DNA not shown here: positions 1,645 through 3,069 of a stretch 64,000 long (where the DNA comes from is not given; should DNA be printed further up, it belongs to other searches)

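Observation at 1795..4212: ArsR regulator - heterodimeric SMR pair - AlkB hydroxylase on one strand with an AT-rich palindromic operator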

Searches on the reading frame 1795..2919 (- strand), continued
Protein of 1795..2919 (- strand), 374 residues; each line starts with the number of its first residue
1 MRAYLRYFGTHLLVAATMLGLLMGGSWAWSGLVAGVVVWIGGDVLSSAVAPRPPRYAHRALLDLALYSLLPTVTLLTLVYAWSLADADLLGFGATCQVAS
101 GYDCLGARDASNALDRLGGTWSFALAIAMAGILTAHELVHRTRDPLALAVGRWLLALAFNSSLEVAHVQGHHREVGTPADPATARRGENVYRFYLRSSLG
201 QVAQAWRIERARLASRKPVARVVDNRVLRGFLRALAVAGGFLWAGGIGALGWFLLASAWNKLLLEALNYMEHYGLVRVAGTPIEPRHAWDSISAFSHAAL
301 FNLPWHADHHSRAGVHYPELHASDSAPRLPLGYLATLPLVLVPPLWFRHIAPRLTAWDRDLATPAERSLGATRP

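Call 16: find_encoding_contigs(protein=P0049, flank=7000, max_places=1)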
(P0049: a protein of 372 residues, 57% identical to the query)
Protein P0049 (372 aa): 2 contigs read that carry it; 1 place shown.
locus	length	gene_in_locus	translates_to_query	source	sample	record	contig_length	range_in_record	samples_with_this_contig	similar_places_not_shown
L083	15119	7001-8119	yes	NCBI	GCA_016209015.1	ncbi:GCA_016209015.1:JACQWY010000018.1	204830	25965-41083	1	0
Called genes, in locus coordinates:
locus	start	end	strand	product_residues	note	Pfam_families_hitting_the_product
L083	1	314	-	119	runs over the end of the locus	PF06953:ArsD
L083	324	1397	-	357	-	PF01758:SBF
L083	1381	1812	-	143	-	PF01451:LMWPc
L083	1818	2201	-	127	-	PF01022:HTH_5 (weak), PF12840:HTH_20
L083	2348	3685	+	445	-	PF03349:Toluene_X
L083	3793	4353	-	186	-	PF04542:Sigma70_r2, PF07638:Sigma70_ECF, PF08281:Sigma70_r4_2, PF04545:Sigma70_r4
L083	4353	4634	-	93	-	PF02627:CMD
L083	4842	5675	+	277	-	PF01135:PCMT (weak), PF01209:Ubie_methyltran, PF13489:Methyltransf_23, PF06325:PrmA, PF13847:Methyltransf_31, PF08241:Methyltransf_11, PF08242:Methyltransf_12, PF13649:Methyltransf_25, +2 more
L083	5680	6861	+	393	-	PF12832:MFS_1_like (faint), PF00083:Sugar_tr (weak), PF07690:MFS_1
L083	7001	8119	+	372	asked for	PF00487:FA_desaturase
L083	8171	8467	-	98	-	PF00355:Rieske, PF13806:Rieske_2 (weak), PF22543:Rieske_4 (weak)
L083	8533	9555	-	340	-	PF00111:Fer2, PF00970:FAD_binding_6, PF00175:NAD_binding_1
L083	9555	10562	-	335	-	PF04909:Amidohydro_2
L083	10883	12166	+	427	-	PF00355:Rieske, PF00848:Ring_hydroxyl_A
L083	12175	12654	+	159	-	PF00866:Ring_hydroxyl_B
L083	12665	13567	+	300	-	PF00903:Glyoxalase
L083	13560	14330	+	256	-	PF00106:adh_short, PF08659:KR (weak), PF13561:adh_short_C2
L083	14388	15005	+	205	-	PF00440:TetR_N, PF13977:TetR_C_6 (weak), PF21993:TetR_C_13_2 (weak)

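Call 17: find_encoding_contigs(protein=P0054, flank=7000, max_places=1)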
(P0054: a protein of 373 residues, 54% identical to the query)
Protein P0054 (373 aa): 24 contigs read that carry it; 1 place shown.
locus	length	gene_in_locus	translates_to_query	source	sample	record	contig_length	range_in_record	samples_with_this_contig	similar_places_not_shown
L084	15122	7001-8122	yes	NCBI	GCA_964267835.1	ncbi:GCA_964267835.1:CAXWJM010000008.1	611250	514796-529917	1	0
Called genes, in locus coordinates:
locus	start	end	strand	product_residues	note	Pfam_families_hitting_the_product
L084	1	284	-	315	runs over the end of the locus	PF01145:Band_7, PF16200:Band_7_C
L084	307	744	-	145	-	PF01957:NfeD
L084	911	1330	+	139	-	PF13279:4HBT_2 (weak), PF03061:4HBT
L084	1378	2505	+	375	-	-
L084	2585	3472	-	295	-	-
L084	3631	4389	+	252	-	PF00561:Abhydrolase_1, PF12697:Abhydrolase_6, PF12146:Hydrolase_4 (faint)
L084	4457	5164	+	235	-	PF00881:Nitroreductase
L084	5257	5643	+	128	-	PF00581:Rhodanese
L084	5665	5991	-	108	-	PF00893:Multi_Drug_Res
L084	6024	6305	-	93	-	PF00893:Multi_Drug_Res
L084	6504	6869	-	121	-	PF01022:HTH_5, PF12840:HTH_20, PF13412:HTH_24 (weak)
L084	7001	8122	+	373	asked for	PF00487:FA_desaturase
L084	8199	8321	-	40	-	-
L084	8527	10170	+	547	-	PF00743:FMO-like, PF01266:DAO (faint), PF07992:Pyr_redox_2, PF13450:NAD_binding_8, PF13738:Pyr_redox_3, PF13434:Lys_Orn_oxgnase (weak)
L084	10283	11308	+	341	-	PF00296:Bac_luciferase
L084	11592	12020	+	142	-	-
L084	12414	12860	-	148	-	-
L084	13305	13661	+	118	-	PF09848:SLFN-g3_helicase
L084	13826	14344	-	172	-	PF13673:Acetyltransf_10, PF13508:Acetyltransf_7, PF00583:Acetyltransf_1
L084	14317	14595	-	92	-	PF21983:NikA-like (weak), PF08681:TacA1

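Call 18: find_encoding_contigs(protein=P0018, flank=7000, max_places=1)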
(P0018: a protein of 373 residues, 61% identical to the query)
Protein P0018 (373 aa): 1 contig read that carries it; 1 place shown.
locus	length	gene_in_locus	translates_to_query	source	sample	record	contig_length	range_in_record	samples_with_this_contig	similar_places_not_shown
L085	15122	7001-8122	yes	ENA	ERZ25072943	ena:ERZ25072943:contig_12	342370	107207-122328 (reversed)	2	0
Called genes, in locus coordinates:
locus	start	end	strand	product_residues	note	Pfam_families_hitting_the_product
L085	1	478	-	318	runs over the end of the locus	PF04055:Radical_SAM, PF12345:DUF3641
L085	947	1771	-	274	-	PF13469:Sulfotransfer_3, PF00685:Sulfotransfer_1 (weak)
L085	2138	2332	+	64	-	PF01527:HTH_Tnp_1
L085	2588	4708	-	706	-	PF07715:Plug (weak), PF00593:TonB_dep_Rec_b-barrel, PF14905:OMP_b-brl_3 (weak)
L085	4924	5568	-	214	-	-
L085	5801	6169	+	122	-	PF12840:HTH_20, PF01022:HTH_5, PF13412:HTH_24 (weak)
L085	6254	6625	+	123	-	PF00893:Multi_Drug_Res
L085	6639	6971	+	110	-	PF00893:Multi_Drug_Res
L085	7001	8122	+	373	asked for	PF00487:FA_desaturase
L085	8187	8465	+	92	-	PF04325:DUF465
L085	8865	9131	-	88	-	PF00665:rve (weak)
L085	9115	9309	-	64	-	-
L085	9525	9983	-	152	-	PF11578:DUF3237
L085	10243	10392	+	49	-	-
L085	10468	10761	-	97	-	PF02746:MR_MLE_N (weak)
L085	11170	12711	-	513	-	PF00501:AMP-binding, PF13193:AMP-binding_C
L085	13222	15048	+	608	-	PF02730:AFOR_N, PF01314:AFOR_C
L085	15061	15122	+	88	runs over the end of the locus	-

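Call 19: find_encoding_contigs(protein=P0034, flank=7000, max_places=1)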
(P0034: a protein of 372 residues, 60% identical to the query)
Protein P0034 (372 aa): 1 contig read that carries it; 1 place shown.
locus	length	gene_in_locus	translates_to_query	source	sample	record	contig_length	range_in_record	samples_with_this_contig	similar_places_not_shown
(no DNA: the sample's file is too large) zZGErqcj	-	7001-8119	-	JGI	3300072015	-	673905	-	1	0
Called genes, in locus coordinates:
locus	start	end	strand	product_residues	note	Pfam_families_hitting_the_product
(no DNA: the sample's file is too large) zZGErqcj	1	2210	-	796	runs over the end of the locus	PF18364:Molybdopterin_N, PF00384:Molybdopterin, PF01568:Molydop_binding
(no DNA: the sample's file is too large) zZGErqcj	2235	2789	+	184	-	-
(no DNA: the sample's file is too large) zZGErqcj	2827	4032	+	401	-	PF01209:Ubie_methyltran, PF05175:MTS (weak), PF13489:Methyltransf_23 (weak), PF13847:Methyltransf_31, PF08241:Methyltransf_11, PF08242:Methyltransf_12, PF13649:Methyltransf_25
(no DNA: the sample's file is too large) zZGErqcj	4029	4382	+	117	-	-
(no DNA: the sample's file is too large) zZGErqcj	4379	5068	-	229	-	PF00857:Isochorismatase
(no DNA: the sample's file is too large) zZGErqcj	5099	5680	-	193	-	PF07883:Cupin_2 (weak)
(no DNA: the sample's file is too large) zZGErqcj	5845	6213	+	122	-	PF01047:MarR (weak), PF12840:HTH_20 (weak), PF01022:HTH_5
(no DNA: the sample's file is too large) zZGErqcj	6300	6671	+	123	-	PF00893:Multi_Drug_Res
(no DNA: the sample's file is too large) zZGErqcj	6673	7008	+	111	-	PF00893:Multi_Drug_Res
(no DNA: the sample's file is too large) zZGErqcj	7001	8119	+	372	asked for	PF00487:FA_desaturase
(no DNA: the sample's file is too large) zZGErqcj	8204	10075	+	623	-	PF00005:ABC_tran, PF02463:SMC_N (faint), PF13191:AAA_16 (faint), PF13555:AAA_29 (faint), PF12848:ABC_tran_Xtn, PF00005:ABC_tran, PF13304:AAA_21, PF16326:ABC_tran_CTD (weak)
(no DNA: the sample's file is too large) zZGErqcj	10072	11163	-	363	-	PF02655:ATP-grasp_3 (weak), PF15632:ATPgrasp_Ter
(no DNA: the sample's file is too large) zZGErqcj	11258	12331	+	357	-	PF00296:Bac_luciferase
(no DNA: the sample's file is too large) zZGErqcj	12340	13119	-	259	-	PF02540:NAD_synthase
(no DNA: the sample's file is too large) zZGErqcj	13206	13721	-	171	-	PF10634:Iron_transport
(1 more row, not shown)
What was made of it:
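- SMR2 and the AlkB-like gene overlap by 8 nt in the P0034 locus (call 19).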

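Call 21: search_protein_families(library=pfam, proteins=[L011:5481-5906:+, L011:4609-5268:-, L011:3654-4619:-, L012:5338-5607:-, L012:4840-5277:-, L012:7150-8310:-, L012:8422-10284:-, L015:3586-5841:-, L014:4345-5007:+, L014:7810-8823:-], max_evalue=0.001)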
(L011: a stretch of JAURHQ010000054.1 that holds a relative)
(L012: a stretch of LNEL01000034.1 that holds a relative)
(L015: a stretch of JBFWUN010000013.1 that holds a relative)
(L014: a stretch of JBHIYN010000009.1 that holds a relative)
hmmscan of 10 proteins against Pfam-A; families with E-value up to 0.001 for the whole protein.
L011:5481-5906:+ (141 aa): 1 family
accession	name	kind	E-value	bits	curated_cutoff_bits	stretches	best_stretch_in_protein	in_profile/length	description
PF09335.16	VTT_dom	-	4.6e-12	46.9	33.9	1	28-139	8-119/123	VTT domain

L011:4609-5268:- (219 aa): 2 families
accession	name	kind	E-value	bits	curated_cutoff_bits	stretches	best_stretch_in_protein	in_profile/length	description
PF03544.19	TonB_C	-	2.7e-17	63.4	24.6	1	138-215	2-78/79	Gram-negative bacterial TonB protein C-terminal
PF13103.11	TonB_2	-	0.00063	20.3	22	0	148-188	22-62/85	TonB C terminal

L011:3654-4619:- (321 aa): 1 family
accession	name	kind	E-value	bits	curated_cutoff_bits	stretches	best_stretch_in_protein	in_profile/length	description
PF01618.21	MotA_ExbB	-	3.3e-30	104.9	22.9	1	208-301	31-124/127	MotA/TolQ/ExbB proton channel family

L012:5338-5607:- (89 aa): 0 families

L012:4840-5277:- (145 aa): 2 families
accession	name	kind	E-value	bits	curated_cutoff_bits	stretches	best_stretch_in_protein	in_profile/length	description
PF03061.28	4HBT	-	5.6e-13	49.5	20.6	1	47-120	1-74/79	Thioesterase superfamily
PF13622.12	4HBT_3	-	0.0001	22.9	24.3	1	65-132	22-82/83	Acyl-CoA thioesterase N-terminal domain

L012:7150-8310:- (386 aa): 1 family
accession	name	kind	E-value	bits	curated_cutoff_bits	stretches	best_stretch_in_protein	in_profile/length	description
PF07396.17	Porin_O_P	-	1.1e-09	38.4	20.9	1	68-193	16-152/370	Phosphate-selective porin O and P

L012:8422-10284:- (620 aa): 1 family
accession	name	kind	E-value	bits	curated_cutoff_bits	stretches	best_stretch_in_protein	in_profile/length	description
PF00171.27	Aldedh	-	1.7e-08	33.9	23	0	244-385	156-282/461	Aldehyde dehydrogenase family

L015:3586-5841:- (751 aa): 1 family
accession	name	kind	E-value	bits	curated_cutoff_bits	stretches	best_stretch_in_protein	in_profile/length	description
PF00141.28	peroxidase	-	3.6e-68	230.3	27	2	103-412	10-237/237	Peroxidase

L014:4345-5007:+ (220 aa): 1 family
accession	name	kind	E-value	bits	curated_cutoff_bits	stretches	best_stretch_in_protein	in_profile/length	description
PF13468.12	Glyoxalase_3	-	8.8e-37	127.3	25.1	1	5-179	1-175/176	Glyoxalase-like domain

L014:7810-8823:- (337 aa): 3 families
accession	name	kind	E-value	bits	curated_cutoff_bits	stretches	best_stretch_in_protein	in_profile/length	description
PF00589.27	Phage_integrase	-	1.9e-11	44.5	27.1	1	170-314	5-165/172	Phage integrase family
PF14659.12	Phage_int_SAM_3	-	1.9e-05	25.3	22.6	1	67-117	5-55/58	Phage integrase, N-terminal SAM-like domain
PF22022.2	Phage_int_M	-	5.6e-05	23.7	27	1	70-157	7-94/96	Phage integrase central domain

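Call 29: find_encoding_contigs(protein=P0001, flank=10000, max_places=2)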
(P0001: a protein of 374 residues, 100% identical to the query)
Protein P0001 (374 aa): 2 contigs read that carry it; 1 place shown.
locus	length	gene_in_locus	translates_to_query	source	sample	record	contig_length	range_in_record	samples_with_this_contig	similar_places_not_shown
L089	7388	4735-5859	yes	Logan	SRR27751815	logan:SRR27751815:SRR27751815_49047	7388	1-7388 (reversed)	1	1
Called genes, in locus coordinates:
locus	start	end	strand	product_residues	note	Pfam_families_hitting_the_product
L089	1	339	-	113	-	?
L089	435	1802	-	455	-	PF07690:MFS_1, PF13347:MFS_2, PF12832:MFS_1_like (faint), PF07690:MFS_1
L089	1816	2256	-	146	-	-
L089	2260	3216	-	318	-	PF01430:HSP33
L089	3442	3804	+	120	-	PF01022:HTH_5, PF01047:MarR (weak), PF12802:MarR_2 (weak)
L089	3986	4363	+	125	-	PF00893:Multi_Drug_Res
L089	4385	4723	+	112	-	PF00893:Multi_Drug_Res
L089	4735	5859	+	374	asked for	PF00487:FA_desaturase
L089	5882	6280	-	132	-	PF05656:DUF805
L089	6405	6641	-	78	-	-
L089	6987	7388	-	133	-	?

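Call 30: search_dna_similar(query=window:1795-2919:-, collection=plasmids, mode=protein, max_rows=25, rows=spread)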
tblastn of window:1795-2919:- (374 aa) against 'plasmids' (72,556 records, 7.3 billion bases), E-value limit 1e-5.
Records with a match: 49; places in all: 52; records where one place covers at least 80% of the query: 18.
Best place of each record, by identity: <60% 49.
By first word of the organism name: Rhodococcus 15; Pseudomonas 6; Novosphingobium 3; Marinobacter 3; Sphingopyxis 3; Acinetobacter 3; Sphingobium 2; Persicobacter 2; Ralstonia 2; Polaromonas 1; and 9 more.
By predicted mobility (MOB-suite, as given by PLSDB): conjugative 18; non-mobilizable 16; mobilizable 15.
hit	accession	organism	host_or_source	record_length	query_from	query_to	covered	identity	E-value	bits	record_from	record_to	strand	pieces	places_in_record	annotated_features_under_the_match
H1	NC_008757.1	Polaromonas naphthalenivorans CJ2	-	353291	4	369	98%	39.9%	3e-64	228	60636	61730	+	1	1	fatty acid desaturase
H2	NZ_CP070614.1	Rhodococcus pseudokoreensis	cell culture,rhizosphere of apple ...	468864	5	369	98%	29.8%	2e-28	124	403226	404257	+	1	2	alkane 1-monooxygenase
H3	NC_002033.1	Novosphingobium aromaticivorans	-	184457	5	369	98%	29.4%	5e-26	117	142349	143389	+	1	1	alkane 1-monooxygenase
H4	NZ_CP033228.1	Sphingobium yanoikuyae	Mixed culture,wastewater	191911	5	369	98%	29.4%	5e-26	117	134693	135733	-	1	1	alkane 1-monooxygenase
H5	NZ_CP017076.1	Novosphingobium resinovorum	single cell,soil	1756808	4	369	98%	28.6%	2e-26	118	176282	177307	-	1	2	none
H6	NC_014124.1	Pseudomonas putida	-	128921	5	369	98%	28.5%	6e-25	114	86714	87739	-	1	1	xylM: xylene monooxygenase subunit XylM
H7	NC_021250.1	Pseudomonas migulae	-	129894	5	369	98%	28.2%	7e-26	116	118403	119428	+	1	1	xylM: xylene monooxygenase subunit XylM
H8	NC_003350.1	Pseudomonas putida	-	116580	5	369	98%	28.2%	3e-24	111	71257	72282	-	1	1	xylM: xylene monooxygenase subunit XylM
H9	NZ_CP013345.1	Sphingopyxis macrogoltabida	whole organism,activated sludge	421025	4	369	98%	26.8%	2e-25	115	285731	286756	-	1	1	alkane 1-monooxygenase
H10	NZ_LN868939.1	Nocardia farcinica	not known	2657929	91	362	73%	33.4%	5e-28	123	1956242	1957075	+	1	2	none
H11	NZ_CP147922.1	Rhodococcus qingshengii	sediment,mangrove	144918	127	368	65%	35.3%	2e-27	121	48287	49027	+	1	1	alkane 1-monooxygenase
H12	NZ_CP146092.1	Ralstonia sp. RRA.1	-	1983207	121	356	63%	35.0%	9e-27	119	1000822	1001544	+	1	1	none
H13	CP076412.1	Ralstonia wenshanensis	soil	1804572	122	356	63%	34.2%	1e-27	122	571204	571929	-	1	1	alkane 1-monooxygenase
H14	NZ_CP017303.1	Rhodococcus sp. YL-1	pure culture,soil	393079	126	354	61%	34.9%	5e-27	120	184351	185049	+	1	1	alkane 1-monooxygenase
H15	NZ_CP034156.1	Rhodococcus sp. NJ-530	Antarctic sea ice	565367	127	354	61%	35.0%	3e-27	120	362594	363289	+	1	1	alkane 1-monooxygenase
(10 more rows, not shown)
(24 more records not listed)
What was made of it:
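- Closest known: AlkB alkane 1-monooxygenase. Same: It aligns over its full length with XylM at 28% identity (call 30).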
